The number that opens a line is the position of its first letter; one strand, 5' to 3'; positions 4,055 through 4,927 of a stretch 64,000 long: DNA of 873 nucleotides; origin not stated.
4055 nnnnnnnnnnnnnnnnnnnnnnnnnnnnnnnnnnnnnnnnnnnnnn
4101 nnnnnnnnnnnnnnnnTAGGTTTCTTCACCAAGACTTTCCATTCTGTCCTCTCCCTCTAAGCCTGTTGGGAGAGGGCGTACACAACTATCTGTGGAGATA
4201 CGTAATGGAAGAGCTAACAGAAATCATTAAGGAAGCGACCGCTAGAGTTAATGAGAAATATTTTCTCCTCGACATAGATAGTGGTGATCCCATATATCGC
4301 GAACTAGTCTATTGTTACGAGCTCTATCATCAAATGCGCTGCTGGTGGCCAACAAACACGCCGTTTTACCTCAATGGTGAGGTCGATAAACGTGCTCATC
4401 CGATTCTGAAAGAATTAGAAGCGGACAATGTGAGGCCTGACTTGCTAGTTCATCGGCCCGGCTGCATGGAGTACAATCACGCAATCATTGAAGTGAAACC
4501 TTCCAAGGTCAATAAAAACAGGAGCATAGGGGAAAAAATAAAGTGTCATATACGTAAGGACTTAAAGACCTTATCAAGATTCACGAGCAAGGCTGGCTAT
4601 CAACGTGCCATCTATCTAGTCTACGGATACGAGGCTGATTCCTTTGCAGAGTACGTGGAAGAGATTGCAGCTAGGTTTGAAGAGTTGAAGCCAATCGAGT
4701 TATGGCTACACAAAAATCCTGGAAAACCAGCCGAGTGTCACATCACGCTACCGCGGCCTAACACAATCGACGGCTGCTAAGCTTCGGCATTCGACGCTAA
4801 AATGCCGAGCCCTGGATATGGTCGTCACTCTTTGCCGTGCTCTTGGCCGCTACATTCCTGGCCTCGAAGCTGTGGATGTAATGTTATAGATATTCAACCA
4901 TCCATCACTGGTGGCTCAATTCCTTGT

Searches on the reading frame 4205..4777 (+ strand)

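Call 79: search_protein_families(library=pfam, proteins=[window:4205-4777:+], max_evalue=0.01)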
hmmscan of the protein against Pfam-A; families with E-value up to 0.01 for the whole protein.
seq(191 aa): 0 families

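Call 80: search_protein_families(library=padloc, proteins=[window:4205-4777:+], max_evalue=0.001)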
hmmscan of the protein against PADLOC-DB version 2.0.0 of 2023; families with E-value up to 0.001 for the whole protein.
seq(191 aa): 1 family
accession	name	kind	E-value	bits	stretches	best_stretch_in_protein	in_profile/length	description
PDLC03986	PD-Lambda-3_A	-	1e-05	23.5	1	21-147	34-152/159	-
